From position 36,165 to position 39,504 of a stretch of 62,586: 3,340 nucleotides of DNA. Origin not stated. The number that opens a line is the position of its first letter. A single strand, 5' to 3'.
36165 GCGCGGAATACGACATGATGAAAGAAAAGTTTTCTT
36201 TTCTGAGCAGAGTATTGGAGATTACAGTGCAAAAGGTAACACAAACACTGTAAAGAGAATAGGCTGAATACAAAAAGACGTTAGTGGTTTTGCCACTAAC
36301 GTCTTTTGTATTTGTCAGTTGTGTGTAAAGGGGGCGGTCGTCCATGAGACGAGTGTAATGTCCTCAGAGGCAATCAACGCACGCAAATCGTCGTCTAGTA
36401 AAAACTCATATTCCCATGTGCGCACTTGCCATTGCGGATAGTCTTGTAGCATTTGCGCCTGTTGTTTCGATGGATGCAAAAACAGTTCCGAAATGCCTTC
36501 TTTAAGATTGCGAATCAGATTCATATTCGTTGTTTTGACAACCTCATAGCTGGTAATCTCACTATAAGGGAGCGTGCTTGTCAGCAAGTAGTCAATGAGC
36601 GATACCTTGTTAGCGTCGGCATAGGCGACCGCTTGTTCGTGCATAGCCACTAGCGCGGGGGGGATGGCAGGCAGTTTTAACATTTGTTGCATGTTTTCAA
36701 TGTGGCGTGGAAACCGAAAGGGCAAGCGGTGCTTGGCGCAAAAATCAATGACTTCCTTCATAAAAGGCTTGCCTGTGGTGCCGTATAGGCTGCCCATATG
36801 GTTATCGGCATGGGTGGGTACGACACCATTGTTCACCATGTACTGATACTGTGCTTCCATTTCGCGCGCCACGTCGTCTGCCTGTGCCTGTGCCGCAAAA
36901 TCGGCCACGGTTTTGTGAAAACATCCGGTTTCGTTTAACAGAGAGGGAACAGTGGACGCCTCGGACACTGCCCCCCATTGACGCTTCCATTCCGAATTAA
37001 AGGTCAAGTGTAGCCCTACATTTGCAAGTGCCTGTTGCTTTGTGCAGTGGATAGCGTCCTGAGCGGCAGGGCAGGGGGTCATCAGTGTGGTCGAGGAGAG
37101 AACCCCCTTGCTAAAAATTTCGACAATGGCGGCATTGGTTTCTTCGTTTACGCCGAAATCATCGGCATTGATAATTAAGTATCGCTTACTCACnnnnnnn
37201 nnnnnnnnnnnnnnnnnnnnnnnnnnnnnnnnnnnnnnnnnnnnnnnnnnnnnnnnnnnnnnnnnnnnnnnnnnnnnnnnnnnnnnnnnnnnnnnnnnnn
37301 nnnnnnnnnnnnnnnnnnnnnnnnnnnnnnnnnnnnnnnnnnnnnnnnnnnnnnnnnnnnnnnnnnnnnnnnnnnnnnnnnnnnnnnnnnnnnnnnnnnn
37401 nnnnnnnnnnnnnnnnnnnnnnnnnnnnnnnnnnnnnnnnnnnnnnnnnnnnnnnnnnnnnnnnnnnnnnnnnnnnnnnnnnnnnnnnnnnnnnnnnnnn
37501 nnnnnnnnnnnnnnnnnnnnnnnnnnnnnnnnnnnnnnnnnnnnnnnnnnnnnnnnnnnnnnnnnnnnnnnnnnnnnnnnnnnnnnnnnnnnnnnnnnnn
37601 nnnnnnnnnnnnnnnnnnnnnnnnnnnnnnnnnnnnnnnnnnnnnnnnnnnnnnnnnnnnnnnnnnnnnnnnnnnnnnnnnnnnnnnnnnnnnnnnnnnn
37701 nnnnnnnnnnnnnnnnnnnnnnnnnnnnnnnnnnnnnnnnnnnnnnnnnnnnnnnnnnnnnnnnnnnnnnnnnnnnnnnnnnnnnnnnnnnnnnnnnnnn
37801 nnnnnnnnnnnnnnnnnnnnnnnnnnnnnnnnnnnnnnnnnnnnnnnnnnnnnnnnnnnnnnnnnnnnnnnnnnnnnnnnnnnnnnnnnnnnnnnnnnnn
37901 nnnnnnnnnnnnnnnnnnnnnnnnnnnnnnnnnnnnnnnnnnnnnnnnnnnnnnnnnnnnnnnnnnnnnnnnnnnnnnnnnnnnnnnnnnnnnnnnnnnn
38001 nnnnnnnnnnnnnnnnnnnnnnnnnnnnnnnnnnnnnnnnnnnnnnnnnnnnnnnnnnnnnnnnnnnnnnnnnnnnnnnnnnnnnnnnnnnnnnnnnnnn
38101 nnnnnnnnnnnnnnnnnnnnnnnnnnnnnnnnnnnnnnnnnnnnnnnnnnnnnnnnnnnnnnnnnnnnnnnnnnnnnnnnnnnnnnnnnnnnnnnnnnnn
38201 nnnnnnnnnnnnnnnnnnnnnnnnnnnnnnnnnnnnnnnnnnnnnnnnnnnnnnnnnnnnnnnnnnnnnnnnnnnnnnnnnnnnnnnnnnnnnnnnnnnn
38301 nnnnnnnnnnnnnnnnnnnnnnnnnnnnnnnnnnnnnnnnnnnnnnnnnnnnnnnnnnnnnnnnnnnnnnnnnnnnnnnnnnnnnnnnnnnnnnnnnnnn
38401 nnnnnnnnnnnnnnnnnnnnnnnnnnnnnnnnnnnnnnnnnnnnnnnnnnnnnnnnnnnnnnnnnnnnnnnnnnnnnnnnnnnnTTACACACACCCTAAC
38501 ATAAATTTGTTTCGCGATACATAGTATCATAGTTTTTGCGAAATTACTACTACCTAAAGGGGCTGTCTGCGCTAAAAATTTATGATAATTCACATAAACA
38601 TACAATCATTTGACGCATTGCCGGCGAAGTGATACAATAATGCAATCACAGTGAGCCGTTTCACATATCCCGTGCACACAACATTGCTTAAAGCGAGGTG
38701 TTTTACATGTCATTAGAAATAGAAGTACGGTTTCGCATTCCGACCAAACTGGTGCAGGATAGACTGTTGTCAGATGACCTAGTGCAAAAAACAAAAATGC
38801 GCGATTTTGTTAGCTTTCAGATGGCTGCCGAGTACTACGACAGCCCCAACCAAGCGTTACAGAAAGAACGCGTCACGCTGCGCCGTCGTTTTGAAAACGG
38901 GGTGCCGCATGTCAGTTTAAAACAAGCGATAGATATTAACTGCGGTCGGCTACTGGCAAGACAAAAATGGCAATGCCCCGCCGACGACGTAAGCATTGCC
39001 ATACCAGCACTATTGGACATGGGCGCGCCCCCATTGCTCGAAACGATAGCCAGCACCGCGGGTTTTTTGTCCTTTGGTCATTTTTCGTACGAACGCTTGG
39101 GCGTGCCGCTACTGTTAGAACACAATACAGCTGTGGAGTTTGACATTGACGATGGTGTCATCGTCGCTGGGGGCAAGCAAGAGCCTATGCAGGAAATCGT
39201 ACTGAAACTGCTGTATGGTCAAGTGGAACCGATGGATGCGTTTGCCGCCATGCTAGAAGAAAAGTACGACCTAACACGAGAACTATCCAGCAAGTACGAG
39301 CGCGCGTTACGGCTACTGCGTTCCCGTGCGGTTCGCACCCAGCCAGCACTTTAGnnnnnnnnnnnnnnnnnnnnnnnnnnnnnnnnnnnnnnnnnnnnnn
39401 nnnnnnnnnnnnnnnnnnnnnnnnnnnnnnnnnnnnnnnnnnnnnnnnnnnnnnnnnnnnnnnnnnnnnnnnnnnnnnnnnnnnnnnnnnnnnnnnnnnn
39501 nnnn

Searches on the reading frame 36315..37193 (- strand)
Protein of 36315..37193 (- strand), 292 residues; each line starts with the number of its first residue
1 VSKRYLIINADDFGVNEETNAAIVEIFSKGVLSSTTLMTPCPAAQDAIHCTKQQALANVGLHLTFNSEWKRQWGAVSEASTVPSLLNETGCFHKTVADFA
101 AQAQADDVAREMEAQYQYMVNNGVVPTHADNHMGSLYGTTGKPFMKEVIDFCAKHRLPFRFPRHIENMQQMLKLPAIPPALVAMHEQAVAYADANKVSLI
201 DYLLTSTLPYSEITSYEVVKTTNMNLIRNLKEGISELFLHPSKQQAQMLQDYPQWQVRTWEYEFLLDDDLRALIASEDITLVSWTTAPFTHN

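Call 58: search_protein_families(library=pfam, proteins=[window:36315-37193:-], max_evalue=0.0001)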
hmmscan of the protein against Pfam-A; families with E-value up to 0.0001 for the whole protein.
window:36315-37193:- (292 aa): 1 family
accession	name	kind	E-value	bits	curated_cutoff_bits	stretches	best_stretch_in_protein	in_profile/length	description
PF04794.17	YdjC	-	4.3e-54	184.6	29.7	1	5-275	1-265/266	YdjC-like protein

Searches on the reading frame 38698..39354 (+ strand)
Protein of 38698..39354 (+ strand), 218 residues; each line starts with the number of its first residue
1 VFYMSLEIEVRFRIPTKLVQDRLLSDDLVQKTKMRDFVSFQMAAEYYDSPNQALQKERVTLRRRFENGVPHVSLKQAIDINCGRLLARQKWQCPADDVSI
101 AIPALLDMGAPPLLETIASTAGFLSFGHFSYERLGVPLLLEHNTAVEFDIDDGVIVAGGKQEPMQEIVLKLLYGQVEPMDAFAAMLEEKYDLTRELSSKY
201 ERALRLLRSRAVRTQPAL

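Call 58: search_protein_families(library=pfam, proteins=[window:38698-39354:+], max_evalue=0.0001)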
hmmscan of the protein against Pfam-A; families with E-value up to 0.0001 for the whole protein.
window:38698-39354:+ (218 aa): 1 family
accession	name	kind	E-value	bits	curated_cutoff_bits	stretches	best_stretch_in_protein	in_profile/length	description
PF01928.26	CYTH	-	2.6e-06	27.8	23.2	1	6-136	2-121/179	CYTH domain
